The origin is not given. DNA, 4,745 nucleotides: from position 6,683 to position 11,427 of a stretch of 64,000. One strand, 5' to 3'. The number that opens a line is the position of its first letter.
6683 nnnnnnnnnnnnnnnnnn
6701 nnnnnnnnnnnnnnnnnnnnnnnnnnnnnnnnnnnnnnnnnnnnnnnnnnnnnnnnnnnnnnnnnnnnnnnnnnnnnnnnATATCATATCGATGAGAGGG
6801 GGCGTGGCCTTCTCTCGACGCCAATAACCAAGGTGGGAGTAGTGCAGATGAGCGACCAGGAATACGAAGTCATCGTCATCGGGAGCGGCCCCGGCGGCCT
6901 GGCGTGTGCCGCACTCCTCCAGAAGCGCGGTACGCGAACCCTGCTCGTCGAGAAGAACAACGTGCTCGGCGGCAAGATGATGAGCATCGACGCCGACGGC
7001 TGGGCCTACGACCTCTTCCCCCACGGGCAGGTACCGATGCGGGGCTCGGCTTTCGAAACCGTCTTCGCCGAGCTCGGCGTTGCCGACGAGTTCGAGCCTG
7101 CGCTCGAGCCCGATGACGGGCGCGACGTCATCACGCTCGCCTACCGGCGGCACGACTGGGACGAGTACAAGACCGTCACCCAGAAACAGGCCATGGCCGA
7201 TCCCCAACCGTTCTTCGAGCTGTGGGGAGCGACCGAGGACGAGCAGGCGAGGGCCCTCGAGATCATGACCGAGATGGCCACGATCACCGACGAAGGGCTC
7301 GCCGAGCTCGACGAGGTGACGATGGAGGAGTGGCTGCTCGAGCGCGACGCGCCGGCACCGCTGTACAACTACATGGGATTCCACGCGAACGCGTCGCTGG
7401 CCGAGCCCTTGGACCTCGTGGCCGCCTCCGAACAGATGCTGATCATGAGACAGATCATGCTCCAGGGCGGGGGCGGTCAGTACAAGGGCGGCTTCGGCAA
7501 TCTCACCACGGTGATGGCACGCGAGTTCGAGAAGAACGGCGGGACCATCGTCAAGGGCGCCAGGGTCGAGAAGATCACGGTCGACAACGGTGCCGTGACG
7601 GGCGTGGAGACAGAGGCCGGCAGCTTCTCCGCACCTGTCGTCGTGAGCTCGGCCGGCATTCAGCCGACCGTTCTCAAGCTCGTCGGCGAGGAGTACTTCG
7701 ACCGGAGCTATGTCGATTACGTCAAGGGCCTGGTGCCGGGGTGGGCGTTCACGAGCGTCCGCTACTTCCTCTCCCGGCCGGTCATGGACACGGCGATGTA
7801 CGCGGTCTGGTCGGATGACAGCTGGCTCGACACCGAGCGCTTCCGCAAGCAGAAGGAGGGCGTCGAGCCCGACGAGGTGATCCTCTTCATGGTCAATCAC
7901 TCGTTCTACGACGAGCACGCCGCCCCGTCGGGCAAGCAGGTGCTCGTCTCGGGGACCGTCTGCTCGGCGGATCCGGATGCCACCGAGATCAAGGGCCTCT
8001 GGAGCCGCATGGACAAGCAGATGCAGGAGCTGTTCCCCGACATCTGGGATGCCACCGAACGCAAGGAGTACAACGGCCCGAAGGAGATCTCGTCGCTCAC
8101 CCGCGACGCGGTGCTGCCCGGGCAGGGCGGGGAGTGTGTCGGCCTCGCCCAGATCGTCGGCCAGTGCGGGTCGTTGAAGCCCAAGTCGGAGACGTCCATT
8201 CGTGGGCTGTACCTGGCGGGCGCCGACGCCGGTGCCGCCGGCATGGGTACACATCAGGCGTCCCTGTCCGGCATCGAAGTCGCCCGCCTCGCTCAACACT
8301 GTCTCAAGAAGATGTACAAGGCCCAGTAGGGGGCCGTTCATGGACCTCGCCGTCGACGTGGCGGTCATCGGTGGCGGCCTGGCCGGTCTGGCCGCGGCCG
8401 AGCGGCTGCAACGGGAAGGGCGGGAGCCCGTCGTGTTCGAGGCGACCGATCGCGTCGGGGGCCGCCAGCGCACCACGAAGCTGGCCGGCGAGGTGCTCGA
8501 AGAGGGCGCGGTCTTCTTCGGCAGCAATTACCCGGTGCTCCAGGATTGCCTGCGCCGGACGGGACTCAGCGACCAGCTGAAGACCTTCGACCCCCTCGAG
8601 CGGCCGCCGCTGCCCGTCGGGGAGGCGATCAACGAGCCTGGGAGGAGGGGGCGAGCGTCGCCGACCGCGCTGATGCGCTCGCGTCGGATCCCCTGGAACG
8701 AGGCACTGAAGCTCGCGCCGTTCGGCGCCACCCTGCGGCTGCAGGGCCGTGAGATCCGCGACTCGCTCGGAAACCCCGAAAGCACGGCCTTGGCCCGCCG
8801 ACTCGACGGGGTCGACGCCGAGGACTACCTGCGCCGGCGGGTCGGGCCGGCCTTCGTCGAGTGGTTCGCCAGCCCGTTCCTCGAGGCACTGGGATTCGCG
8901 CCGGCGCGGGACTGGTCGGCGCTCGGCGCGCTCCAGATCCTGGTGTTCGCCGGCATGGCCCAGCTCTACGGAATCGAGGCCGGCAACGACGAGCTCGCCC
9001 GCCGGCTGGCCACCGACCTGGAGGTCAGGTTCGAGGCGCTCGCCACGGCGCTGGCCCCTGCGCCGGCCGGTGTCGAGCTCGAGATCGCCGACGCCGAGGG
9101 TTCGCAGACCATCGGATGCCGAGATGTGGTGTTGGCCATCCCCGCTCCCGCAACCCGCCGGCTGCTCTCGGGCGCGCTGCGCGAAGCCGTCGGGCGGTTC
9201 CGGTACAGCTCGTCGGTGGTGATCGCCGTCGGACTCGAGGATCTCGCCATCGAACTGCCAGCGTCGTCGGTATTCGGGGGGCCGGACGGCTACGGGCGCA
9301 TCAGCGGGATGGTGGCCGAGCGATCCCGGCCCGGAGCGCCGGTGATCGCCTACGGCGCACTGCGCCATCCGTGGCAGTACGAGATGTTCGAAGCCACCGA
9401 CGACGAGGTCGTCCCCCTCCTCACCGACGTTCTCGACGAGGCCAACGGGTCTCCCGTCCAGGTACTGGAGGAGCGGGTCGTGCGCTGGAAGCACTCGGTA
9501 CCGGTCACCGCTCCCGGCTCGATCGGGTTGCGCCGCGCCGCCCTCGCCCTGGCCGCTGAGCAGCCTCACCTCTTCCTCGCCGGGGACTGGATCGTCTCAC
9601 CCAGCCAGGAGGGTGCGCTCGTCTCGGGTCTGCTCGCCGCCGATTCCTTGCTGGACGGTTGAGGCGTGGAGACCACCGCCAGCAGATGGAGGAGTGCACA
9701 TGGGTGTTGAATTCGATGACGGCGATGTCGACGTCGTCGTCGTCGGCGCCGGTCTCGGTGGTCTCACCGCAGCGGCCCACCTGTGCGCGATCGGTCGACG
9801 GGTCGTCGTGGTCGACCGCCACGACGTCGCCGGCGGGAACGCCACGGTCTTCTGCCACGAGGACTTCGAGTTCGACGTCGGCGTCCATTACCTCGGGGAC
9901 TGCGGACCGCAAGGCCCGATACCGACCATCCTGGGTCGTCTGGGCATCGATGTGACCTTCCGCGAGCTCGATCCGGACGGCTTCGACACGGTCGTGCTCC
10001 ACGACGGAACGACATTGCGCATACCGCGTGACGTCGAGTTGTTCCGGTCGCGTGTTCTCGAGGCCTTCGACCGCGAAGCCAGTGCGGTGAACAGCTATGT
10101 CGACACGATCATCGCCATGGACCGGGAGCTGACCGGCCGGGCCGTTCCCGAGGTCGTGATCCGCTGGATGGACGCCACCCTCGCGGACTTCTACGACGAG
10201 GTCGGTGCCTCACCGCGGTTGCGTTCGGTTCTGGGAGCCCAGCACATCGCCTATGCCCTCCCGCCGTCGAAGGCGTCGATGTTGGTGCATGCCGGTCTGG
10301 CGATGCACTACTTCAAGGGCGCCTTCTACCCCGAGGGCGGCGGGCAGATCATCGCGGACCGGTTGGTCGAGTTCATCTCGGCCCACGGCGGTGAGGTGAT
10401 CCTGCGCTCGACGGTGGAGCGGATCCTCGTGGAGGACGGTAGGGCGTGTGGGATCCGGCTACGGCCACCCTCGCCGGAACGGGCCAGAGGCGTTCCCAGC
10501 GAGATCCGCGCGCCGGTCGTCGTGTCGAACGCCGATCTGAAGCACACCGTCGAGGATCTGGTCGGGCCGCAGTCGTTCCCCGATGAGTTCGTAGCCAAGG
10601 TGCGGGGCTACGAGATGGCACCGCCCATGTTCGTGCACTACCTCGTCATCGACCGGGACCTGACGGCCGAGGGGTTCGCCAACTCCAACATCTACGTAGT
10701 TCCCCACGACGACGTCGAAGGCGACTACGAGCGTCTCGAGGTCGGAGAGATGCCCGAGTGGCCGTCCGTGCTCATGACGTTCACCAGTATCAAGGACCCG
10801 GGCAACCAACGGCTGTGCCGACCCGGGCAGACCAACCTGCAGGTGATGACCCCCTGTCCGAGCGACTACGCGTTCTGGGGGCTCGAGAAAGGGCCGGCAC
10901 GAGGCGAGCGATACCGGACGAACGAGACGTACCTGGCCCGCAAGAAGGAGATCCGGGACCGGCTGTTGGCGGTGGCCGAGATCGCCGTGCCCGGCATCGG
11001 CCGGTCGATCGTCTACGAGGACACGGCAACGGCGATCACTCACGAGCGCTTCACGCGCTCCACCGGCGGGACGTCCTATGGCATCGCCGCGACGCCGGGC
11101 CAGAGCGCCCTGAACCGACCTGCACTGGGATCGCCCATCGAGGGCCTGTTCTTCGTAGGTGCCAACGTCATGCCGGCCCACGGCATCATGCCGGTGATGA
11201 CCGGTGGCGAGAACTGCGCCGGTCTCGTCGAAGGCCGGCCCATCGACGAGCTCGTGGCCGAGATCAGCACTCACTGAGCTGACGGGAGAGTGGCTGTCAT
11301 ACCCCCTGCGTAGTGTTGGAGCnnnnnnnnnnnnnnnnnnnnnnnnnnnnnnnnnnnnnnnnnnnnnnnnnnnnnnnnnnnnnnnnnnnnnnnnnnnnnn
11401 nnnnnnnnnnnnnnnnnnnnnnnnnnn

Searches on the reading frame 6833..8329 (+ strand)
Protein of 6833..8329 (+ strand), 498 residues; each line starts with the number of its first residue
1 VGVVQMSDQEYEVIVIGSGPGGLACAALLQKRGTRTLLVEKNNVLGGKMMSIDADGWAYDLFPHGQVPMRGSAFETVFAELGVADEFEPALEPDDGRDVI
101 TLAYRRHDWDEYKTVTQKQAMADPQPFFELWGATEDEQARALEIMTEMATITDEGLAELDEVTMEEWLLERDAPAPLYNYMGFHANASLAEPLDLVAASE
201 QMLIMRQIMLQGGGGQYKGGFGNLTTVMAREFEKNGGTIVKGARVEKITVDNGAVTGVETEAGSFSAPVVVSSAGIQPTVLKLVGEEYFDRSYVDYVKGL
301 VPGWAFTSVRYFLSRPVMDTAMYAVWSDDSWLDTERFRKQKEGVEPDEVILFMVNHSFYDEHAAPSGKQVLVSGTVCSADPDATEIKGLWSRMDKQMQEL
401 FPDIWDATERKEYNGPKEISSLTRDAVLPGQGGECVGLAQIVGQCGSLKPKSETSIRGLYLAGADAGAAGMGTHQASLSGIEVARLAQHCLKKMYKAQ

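Call 18: search_protein_families(library=pfam, proteins=[window:6833-8329:+], max_evalue=0.01)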
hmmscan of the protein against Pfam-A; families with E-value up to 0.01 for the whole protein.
window:6833-8329:+ (498 aa): 13 families
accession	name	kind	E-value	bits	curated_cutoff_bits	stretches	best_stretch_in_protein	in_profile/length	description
PF01593.30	Amino_oxidase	-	1e-18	68.3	19.8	1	21-485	2-440/443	Flavin containing amine oxidoreductase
PF01266.30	DAO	-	3.6e-13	50.2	27.9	1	13-279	2-207/353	FAD dependent oxidoreductase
PF13450.12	NAD_binding_8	-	6.1e-13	49.3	21.9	1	15-78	1-65/68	NAD(P)-binding Rossmann-like domain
PF00890.30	FAD_binding_2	-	9.8e-10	38.6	20.4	1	13-48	2-37/414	FAD binding domain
PF07992.20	Pyr_redox_2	-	3.5e-09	36.9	26.1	1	11-50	1-41/291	Pyridine nucleotide-disulphide oxidoreductase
PF12831.13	FAD_oxidored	-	3.8e-09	36.8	27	1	12-50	1-39/416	FAD dependent oxidoreductase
PF03486.20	HI0933_like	-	1.5e-07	31.5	50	1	12-50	2-40/244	HI0933-like protein Rossmann domain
PF01494.25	FAD_binding_3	-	6.6e-07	29.3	22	1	10-43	1-34/349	FAD binding domain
PF00070.33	Pyr_redox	-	1.3e-06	29.3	22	0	13-48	2-36/82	Pyridine nucleotide-disulphide oxidoreductase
PF13738.12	Pyr_redox_3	-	3.9e-06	26.8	30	1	14-44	1-32/305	Pyridine nucleotide-disulphide oxidoreductase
PF00996.24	GDI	-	5e-05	22.5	23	0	8-54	2-48/436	GDP dissociation inhibitor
PF01946.23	Thi4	-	6.3e-05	22.8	26.2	1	10-49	17-57/235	Thi4 family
PF01134.28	GIDA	-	0.0062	16.1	22.1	0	12-42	1-31/391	Glucose inhibited division protein A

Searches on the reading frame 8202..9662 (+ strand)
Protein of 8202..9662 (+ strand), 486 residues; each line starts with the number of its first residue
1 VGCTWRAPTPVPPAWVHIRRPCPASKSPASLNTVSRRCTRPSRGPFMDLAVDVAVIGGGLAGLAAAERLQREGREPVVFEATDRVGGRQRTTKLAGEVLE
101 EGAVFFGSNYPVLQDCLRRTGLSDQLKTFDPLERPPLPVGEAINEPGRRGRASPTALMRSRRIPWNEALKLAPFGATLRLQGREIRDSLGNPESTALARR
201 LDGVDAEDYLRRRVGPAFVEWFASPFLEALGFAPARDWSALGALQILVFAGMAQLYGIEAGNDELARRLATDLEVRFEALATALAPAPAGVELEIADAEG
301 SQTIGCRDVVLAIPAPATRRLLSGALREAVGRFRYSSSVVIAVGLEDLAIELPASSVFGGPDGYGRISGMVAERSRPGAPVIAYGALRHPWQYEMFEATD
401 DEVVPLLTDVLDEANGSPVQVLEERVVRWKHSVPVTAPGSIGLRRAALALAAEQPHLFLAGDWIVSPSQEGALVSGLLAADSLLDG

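Call 18: search_protein_families(library=pfam, proteins=[window:8202-9662:+], max_evalue=0.01)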
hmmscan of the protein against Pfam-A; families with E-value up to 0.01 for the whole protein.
window:8202-9662:+ (486 aa): 12 families
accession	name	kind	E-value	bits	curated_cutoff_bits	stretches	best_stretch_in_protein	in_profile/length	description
PF01593.30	Amino_oxidase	-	1.5e-34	120.5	19.8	1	60-483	1-442/443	Flavin containing amine oxidoreductase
PF13450.12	NAD_binding_8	-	3.8e-13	49.9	21.9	1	55-119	1-67/68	NAD(P)-binding Rossmann-like domain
PF07992.20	Pyr_redox_2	-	9e-07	29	26.1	1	52-102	2-53/291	Pyridine nucleotide-disulphide oxidoreductase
PF01266.30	DAO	-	1.3e-06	28.6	27.9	1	52-102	1-49/353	FAD dependent oxidoreductase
PF00890.30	FAD_binding_2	-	2.5e-06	27.4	20.4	1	52-87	1-36/414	FAD binding domain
PF12831.13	FAD_oxidored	-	1.9e-05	24.6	27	1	52-88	1-37/416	FAD dependent oxidoreductase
PF05834.18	Lycopene_cycl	-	0.00016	21.3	23.4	1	52-85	1-36/380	Lycopene cyclase protein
PF03486.20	HI0933_like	-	0.00079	19.4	50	1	52-87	2-37/244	HI0933-like protein Rossmann domain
PF00743.25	FMO-like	-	0.00086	18.3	22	1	52-93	3-44/532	Flavin-binding monooxygenase-like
PF13454.12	NAD_binding_9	-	0.0013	19.2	21.8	0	54-77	1-25/155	FAD-NAD(P)-binding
PF01494.25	FAD_binding_3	-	0.0039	16.9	22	1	51-83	2-34/349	FAD binding domain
PF00070.33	Pyr_redox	-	0.0055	17.6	22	0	53-88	2-36/82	Pyridine nucleotide-disulphide oxidoreductase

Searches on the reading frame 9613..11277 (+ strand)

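Call 18: search_protein_families(library=pfam, proteins=[window:9613-11277:+], max_evalue=0.01)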
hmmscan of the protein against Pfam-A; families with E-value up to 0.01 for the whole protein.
window:9613-11277:+ (554 aa): 10 families
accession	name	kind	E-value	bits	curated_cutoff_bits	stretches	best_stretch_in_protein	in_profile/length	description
PF01593.30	Amino_oxidase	-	2.2e-13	50.7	19.8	1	48-342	1-288/443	Flavin containing amine oxidoreductase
PF13450.12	NAD_binding_8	-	7.5e-13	49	21.9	1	43-107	1-65/68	NAD(P)-binding Rossmann-like domain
PF00890.30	FAD_binding_2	-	2.8e-10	40.4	20.4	1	40-80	1-40/414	FAD binding domain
PF01266.30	DAO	-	1.5e-08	35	27.9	1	40-334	1-228/353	FAD dependent oxidoreductase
PF12831.13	FAD_oxidored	-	3.4e-08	33.6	27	1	40-78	1-39/416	FAD dependent oxidoreductase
PF00070.33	Pyr_redox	-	5.1e-05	24.1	22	1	41-72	2-33/82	Pyridine nucleotide-disulphide oxidoreductase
PF01494.25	FAD_binding_3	-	6e-05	22.9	22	1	38-71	1-34/349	FAD binding domain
PF01946.23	Thi4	-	0.0011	18.7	26.2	1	38-76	17-56/235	Thi4 family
PF07992.20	Pyr_redox_2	-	0.0014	18.6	26.1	1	40-69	2-173/291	Pyridine nucleotide-disulphide oxidoreductase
PF03486.20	HI0933_like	-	0.0054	16.6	50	0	40-73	2-35/244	HI0933-like protein Rossmann domain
